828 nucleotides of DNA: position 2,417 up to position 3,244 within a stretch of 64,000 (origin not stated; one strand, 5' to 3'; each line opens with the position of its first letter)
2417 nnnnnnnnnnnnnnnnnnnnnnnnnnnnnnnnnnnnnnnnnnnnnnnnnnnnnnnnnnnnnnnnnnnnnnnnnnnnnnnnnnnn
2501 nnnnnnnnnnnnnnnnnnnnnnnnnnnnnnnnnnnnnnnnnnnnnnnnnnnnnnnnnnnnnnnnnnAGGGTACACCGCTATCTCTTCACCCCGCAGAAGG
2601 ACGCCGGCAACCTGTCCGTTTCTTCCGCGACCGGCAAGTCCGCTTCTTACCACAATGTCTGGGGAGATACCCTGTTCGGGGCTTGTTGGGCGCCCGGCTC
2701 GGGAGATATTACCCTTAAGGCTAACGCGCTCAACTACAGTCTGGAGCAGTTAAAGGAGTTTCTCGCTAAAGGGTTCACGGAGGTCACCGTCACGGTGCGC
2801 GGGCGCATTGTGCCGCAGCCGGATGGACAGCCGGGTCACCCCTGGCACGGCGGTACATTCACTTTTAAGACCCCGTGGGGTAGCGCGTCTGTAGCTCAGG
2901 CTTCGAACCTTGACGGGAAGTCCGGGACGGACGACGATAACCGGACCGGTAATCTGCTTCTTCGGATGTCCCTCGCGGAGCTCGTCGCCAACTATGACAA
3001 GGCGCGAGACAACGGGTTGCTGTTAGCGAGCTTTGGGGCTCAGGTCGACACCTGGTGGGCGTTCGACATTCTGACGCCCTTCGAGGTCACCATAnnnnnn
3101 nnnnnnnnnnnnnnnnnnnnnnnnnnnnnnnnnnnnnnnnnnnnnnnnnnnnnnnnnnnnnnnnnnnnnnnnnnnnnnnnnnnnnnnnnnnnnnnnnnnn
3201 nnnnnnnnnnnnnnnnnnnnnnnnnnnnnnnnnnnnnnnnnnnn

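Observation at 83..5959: Anchored protein of about 1958 aa built from 8 copies of an unassigned ~170 aa domain alternating with extracytoplasmic His/Cys double-CxxC knuckles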

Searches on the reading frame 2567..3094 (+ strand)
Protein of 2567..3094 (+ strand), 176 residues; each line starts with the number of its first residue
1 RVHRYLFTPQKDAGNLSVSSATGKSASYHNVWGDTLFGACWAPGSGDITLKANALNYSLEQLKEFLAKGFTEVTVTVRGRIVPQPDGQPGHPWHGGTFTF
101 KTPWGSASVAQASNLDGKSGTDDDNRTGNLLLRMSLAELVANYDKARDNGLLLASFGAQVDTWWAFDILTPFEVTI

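Call 21: search_solved_structures(query=A1, max_evalue=10)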
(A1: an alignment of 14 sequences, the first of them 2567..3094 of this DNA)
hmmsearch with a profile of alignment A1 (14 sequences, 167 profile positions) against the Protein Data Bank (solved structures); distinct sequences matched with E-value up to 10: 6.
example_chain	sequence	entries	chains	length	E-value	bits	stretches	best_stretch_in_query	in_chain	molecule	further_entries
7mcd_A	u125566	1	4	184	1.8e-05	27.6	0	45-76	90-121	AI-designed TIM-barrel F15C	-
9qkx_A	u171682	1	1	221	0.00056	22.8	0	56-78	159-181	Chains: A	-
5mp7_A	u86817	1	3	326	0.35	13.7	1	7-111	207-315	Ribose-phosphate pyrophosphokinase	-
3ppc_A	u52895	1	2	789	0.54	13.1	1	47-78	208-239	5-methyltetrahydropteroyltriglutamate--homocysteine methyltransferase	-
2dld_A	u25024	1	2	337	0.61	12.9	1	29-77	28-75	D-LACTATE DEHYDROGENASE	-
9tzd_A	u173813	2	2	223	2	11.3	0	52-77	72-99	KempTIM1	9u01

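Call 22: search_protein_families(library=pfam, alignment_id=A1, max_evalue=1)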
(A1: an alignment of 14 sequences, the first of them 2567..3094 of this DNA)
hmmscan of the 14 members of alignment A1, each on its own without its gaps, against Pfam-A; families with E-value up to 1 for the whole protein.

A. member 1, window:2567-3094:+ (176 aa): 1 family
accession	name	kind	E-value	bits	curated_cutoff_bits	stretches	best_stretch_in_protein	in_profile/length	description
PF02113.21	Peptidase_S13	-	0.0063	15.7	22.8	1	37-110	81-153/444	D-Ala-D-Ala carboxypeptidase 3 (S13) family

B. families by the number of members that match (of 14 scanned): 4 families
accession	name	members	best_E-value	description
PF24801.1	FNIII-A_GpJ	1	0.0033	Tip attachment protein J,FNIII-A domain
PF02113.21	Peptidase_S13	1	0.0063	D-Ala-D-Ala carboxypeptidase 3 (S13) family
PF23441.1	SDR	1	0.0066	SDR-like rossmann domain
PF07747.17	MTH865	1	0.042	MTH865-like family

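Call 27: search_protein_representatives(alignment_id=A1)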
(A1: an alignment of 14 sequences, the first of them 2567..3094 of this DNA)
Query: 14 sequences, 167 profile positions. Proteins with E-value up to 0.001 (for the whole library): 29; up to 1e-10: 10; up to 1e-30: 4. The best 29 are listed.
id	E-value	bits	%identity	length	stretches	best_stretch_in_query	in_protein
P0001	0.0e+00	1439.3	-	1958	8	1-167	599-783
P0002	7.0e-280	933.5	-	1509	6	4-167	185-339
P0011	2.4e-158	538.1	-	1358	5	2-166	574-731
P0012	2.3e-35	138.0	-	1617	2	28-155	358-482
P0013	9.2e-27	110.0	-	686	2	21-148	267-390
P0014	2.9e-21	92.1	-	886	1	12-167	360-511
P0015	1.1e-18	83.7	-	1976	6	23-113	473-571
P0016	1.6e-18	83.2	-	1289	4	32-141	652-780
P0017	1.3e-12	63.9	-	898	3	53-159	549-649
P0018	3.6e-11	59.3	-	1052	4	26-161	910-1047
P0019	5.1e-09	52.3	-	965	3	37-126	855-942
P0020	7.1e-09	51.8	-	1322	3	46-141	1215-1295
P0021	2.4e-08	50.1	-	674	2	23-152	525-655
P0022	5.1e-07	45.8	-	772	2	19-137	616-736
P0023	5.3e-07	45.7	-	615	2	21-145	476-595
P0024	3.5e-06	43.1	-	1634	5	21-87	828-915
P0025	7.6e-06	42.0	-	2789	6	44-87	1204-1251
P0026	1.0e-05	41.6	-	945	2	61-153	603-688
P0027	2.0e-05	40.6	-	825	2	2-137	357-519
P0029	2.2e-05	40.5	-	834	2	59-137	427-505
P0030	2.2e-05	40.5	-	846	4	28-102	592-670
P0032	1.1e-04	38.2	-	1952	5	56-103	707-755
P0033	1.2e-04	38.0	-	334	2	22-140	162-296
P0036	4.6e-04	36.2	-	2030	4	60-96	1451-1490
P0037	7.4e-04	35.5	-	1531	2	24-152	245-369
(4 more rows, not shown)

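Call 28: search_protein_families(library=pfam, proteins=[P0011, P0012, P0013, P0014, P0015, P0016, P0017, P0018], max_evalue=0.001)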
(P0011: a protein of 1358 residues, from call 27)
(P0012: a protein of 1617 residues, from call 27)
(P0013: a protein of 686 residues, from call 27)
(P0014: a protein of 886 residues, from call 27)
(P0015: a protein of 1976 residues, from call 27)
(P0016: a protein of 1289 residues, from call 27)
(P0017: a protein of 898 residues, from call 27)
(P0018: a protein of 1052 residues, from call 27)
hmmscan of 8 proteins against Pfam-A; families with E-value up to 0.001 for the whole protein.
P0011 (1358 aa): 0 families

P0012 (1617 aa): 1 family
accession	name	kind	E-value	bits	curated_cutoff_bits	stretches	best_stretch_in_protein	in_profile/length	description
PF04616.20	Glyco_hydro_43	-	1.3e-34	120.3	32.2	1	1131-1436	18-285/288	Glycosyl hydrolases family 43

P0013 (686 aa): 0 families

P0014 (886 aa): 2 families
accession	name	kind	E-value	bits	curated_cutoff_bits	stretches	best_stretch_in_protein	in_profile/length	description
PF21461.3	HL_N-beta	-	2e-07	31.1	27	0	674-704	17-46/57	Hyaluronate lyase, N-terminal beta-sheet domain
PF02368.24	Big_2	-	0.00095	19.5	22.8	0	666-704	31-70/79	Bacterial Ig-like domain (group 2)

P0015 (1976 aa): 3 families
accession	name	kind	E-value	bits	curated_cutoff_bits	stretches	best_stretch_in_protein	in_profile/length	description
PF16126.11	DUF4838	-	1e-14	54.9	26.6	1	1230-1458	118-325/325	Domain of unknown function (DUF4838)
PF04993.18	TfoX_N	-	6.8e-08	33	30.1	0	1742-1800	23-75/91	TfoX N-terminal domain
PF00627.37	UBA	-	6.3e-06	26.3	22.4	0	652-664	4-16/37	UBA/TS-N domain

P0016 (1289 aa): 2 families
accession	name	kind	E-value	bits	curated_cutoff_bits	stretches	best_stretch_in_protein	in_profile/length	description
PF02368.24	Big_2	-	3.9e-07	30.4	22.8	1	157-194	34-68/79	Bacterial Ig-like domain (group 2)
PF21461.3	HL_N-beta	-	0.00018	21.7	27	0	77-111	16-49/57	Hyaluronate lyase, N-terminal beta-sheet domain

P0017 (898 aa): 0 families

P0018 (1052 aa): 1 family
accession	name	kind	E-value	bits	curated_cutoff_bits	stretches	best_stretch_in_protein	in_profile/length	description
PF20130.4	DUF6520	-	0.00032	21.4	25.4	1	1-70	1-52/83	Family of unknown function (DUF6520)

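Call 33: search_protein_families(library=pfam, proteins=[P0019, P0020, P0021, P0022, P0023, P0024, P0026, P0027, P0029, P0033], max_evalue=0.001)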
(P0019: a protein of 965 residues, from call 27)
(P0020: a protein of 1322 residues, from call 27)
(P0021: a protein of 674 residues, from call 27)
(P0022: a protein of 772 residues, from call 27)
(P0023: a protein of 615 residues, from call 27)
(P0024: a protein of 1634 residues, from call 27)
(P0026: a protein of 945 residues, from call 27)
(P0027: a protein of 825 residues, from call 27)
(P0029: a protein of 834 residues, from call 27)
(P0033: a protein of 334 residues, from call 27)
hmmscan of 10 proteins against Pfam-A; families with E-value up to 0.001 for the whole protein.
P0019 (965 aa): 0 families

P0020 (1322 aa): 0 families

P0021 (674 aa): 0 families

P0022 (772 aa): 0 families

P0023 (615 aa): 2 families
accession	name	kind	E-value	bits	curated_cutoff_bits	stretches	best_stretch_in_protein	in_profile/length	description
PF07523.18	Big_3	-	2.3e-05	25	21.2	0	96-124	41-68/68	Bacterial Ig-like domain (group 3)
PF21461.3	HL_N-beta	-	0.00062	19.9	27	0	86-124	18-57/57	Hyaluronate lyase, N-terminal beta-sheet domain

P0024 (1634 aa): 0 families

P0026 (945 aa): 0 families

P0027 (825 aa): 0 families

P0029 (834 aa): 0 families

P0033 (334 aa): 0 families

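Call 60: search_protein_families(library=pfam, proteins=[P0025, P0032, P0036, P0037, P0030], max_evalue=0.001)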
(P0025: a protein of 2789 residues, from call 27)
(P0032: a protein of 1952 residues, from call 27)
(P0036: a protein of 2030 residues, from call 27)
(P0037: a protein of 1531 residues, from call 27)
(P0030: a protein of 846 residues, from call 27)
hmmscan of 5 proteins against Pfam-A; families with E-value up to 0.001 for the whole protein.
P0025 (2789 aa): 1 family
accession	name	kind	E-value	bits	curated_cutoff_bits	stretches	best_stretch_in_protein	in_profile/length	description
PF16126.11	DUF4838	-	2.3e-29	103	26.6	1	2245-2619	2-323/325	Domain of unknown function (DUF4838)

P0032 (1952 aa): 3 families
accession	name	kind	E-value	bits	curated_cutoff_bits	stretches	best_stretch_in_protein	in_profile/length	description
PF16126.11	DUF4838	-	4.3e-37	128.4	26.6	1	1461-1808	4-318/325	Domain of unknown function (DUF4838)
PF03648.19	Glyco_hydro_67N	-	4.1e-10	40.4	24.3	1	1359-1449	26-120/120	Glycosyl hydrolase family 67 N-terminus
PF02838.20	Glyco_hydro_20b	-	2.1e-06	28.9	26.1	1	1352-1446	22-101/124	Glycosyl hydrolase family 20, domain 2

P0036 (2030 aa): 3 families
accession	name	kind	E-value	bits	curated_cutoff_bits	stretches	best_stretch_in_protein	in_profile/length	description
PF16126.11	DUF4838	-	1.2e-28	100.7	26.6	1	515-768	80-324/325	Domain of unknown function (DUF4838)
PF03648.19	Glyco_hydro_67N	-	9.8e-06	26.2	24.3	1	275-374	9-120/120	Glycosyl hydrolase family 67 N-terminus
PF02838.20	Glyco_hydro_20b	-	9.9e-05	23.5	26.1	1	290-371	24-101/124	Glycosyl hydrolase family 20, domain 2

P0037 (1531 aa): 1 family
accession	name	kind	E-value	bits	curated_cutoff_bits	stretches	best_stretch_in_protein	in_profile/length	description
PF21582.3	CBM30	-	1.5e-05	25.4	27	0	903-998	27-132/170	Carbohydrate binding domain 30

P0030 (846 aa): 2 families
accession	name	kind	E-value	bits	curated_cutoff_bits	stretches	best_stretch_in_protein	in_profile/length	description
PF09479.16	Flg_new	-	5.7e-17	62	27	1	275-334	1-63/65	Listeria-Bacteroides repeat domain (List_Bact_rpt)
PF11181.13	YflT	-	0.0003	21.7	26.2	0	504-544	11-51/99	Heat induced stress protein YflT domain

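Call 63: find_encoding_contigs(protein=P0011, flank=10000, max_places=3)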
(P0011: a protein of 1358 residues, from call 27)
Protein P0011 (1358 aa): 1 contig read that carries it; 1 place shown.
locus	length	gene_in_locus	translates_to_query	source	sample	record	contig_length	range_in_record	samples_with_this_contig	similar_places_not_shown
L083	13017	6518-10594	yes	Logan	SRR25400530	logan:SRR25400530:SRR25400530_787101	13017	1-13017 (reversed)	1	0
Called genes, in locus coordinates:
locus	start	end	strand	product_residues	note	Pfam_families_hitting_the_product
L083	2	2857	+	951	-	?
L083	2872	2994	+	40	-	-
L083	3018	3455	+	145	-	-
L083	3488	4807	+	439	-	PF02368:Big_2 (weak), PF26182:Ig_NUP210_5th (faint), PF02368:Big_2 (weak)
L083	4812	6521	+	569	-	PF16126:DUF4838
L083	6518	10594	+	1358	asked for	-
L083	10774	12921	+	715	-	PF22666:Glyco_hydro_2_N2 (weak), PF00703:Glyco_hydro_2, PF02836:Glyco_hydro_2_C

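Call 74: find_encoding_contigs(protein=P0014, flank=8000, max_places=2)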
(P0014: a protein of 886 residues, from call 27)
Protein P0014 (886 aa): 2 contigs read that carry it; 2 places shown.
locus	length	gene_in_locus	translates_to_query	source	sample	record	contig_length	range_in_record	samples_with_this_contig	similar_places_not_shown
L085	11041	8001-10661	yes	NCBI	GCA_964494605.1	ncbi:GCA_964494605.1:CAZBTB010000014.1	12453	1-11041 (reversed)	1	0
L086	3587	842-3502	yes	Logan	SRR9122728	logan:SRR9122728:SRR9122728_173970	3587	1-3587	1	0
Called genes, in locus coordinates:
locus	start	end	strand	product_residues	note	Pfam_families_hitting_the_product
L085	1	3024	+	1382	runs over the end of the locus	PF16403:Bact_surface_Ig-like (faint)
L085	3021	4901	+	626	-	PF16126:DUF4838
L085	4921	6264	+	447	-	PF02368:Big_2, PF26182:Ig_NUP210_5th (faint), PF21461:HL_N-beta (faint), PF22359:Big-like (weak), PF02368:Big_2, PF26918:Ig_Eae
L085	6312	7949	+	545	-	PF16126:DUF4838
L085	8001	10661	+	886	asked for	PF21461:HL_N-beta (faint)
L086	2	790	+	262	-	?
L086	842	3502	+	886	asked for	PF21461:HL_N-beta (faint)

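Call 75: find_encoding_contigs(protein=P0013, flank=8000, max_places=2)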
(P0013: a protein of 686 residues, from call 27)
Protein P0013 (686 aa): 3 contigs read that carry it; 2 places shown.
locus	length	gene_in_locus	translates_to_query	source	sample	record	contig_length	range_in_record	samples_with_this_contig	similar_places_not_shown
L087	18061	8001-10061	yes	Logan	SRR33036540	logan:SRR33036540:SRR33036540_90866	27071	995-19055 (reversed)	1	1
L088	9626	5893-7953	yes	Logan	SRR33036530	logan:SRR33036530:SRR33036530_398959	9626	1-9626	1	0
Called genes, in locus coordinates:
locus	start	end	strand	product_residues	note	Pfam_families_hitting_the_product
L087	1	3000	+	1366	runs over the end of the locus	-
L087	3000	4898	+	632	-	PF03648:Glyco_hydro_67N, PF16126:DUF4838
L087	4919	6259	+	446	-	PF02368:Big_2 (weak), PF26182:Ig_NUP210_5th (faint), PF02368:Big_2 (weak), PF26918:Ig_Eae (weak)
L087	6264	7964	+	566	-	PF16126:DUF4838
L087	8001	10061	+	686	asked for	-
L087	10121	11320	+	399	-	PF01204:Trehalase, PF22422:MGH1-like_GH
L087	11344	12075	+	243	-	PF02463:SMC_N (faint), PF13476:AAA_23 (faint), PF00005:ABC_tran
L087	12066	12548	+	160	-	-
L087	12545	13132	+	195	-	-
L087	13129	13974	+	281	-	-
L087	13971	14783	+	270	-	PF23023:Anti-Pycsar_Apyc1 (faint), PF12706:Lactamase_B_2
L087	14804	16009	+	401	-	PF07690:MFS_1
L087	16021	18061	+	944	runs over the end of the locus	PF02837:Glyco_hydro_2_N, PF22666:Glyco_hydro_2_N2, PF00703:Glyco_hydro_2, PF02836:Glyco_hydro_2_C, PF16353:LacZ_4 (weak), PF02929:Bgal_small_N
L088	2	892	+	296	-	?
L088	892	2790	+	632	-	PF03648:Glyco_hydro_67N, PF16126:DUF4838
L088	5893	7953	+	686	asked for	-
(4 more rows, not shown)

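Call 76: find_encoding_contigs(protein=P0016, flank=8000, max_places=2)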
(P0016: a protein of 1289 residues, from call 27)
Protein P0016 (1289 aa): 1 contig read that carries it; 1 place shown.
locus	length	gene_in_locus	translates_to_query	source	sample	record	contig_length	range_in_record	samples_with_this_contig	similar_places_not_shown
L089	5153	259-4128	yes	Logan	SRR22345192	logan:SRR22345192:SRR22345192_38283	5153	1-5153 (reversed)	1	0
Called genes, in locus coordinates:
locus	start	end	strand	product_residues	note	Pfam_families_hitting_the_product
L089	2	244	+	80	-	?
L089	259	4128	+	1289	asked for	PF02368:Big_2 (faint)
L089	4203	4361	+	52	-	-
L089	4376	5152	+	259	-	?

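Call 86: find_homologous_proteins(query=A6, max_evalue=0.001)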
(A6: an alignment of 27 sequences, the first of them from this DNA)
Query A6 (27 sequences) (176 aa, profile of the alignment): 2 proteins with E <= 0.001 among 2760 candidates.
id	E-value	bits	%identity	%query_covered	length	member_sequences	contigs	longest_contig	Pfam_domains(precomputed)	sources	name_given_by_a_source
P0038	1.3e-10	60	29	8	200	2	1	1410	-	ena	-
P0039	2.5e-4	39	50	5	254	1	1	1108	-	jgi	jgi:hypothetical protein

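Call 92: find_encoding_contigs(protein=P0017, flank=8000, max_places=1)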
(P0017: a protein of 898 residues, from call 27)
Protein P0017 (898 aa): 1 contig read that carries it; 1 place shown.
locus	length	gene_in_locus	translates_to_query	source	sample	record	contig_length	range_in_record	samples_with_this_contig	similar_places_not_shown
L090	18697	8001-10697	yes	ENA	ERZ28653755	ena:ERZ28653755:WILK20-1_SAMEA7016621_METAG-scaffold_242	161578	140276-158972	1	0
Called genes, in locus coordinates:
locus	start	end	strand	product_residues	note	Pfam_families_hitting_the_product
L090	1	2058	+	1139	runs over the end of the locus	PF22680:Glyco_hydro_123_N_2 (weak), PF13320:GH123_cat (weak)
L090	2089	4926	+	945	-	-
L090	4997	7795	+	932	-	PF10633:NPCBM_assoc (weak)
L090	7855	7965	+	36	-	-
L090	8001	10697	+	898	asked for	-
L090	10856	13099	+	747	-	PF06165:GH94_b-supersand, PF17167:Glyco_hydro_94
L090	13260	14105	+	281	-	PF01263:Aldose_epim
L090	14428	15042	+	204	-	PF00717:Peptidase_S24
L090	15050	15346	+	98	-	-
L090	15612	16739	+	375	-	PF13481:AAA_25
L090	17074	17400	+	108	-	PF21983:NikA-like, PF05713:MobC (weak)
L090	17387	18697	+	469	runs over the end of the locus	PF03432:Relaxase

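Call 93: find_encoding_contigs(protein=P0021, flank=8000, max_places=1)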
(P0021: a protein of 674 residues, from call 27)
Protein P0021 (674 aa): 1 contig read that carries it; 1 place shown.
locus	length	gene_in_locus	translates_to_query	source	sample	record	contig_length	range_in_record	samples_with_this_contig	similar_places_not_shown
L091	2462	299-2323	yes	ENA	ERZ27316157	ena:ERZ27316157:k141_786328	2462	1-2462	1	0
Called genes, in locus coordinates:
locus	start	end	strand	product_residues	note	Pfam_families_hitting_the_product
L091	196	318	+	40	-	-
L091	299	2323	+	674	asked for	-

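Call 94: find_encoding_contigs(protein=P0023, flank=8000, max_places=1)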
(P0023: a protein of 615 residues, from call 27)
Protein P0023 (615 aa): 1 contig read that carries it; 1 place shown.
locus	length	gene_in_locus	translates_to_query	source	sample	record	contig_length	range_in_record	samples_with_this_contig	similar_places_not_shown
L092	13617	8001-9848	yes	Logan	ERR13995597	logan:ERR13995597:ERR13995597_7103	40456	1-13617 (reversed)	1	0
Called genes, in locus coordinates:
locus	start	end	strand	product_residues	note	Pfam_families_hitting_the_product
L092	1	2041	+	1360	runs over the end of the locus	PF16403:Bact_surface_Ig-like (faint)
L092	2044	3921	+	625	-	PF03648:Glyco_hydro_67N, PF16126:DUF4838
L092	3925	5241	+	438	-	PF02368:Big_2 (weak), PF22359:Big-like (weak)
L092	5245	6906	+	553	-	PF16126:DUF4838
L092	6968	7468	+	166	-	-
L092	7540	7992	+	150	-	-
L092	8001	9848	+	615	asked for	PF07523:Big_3 (faint)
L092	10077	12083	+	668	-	-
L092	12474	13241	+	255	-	PF00892:EamA (faint)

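Call 95: find_encoding_contigs(protein=P0012, flank=8000, max_places=1)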
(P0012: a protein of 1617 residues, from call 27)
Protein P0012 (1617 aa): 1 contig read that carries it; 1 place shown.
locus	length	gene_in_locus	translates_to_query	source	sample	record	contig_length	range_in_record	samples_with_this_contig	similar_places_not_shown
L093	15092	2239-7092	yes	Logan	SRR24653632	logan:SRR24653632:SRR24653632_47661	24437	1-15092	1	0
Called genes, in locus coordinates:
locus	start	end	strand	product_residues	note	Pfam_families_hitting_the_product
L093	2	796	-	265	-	?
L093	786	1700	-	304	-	PF07883:Cupin_2 (weak), PF12833:HTH_18, PF00165:HTH_AraC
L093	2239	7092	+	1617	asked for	PF04616:Glyco_hydro_43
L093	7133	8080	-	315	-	PF12840:HTH_20 (weak), PF01022:HTH_5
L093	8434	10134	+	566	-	PF02837:Glyco_hydro_2_N, PF22666:Glyco_hydro_2_N2, PF02836:Glyco_hydro_2_C (weak)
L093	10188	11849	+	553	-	PF13416:SBP_bac_8 (faint)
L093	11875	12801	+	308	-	PF00528:BPD_transp_1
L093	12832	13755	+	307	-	PF00528:BPD_transp_1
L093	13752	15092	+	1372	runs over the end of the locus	-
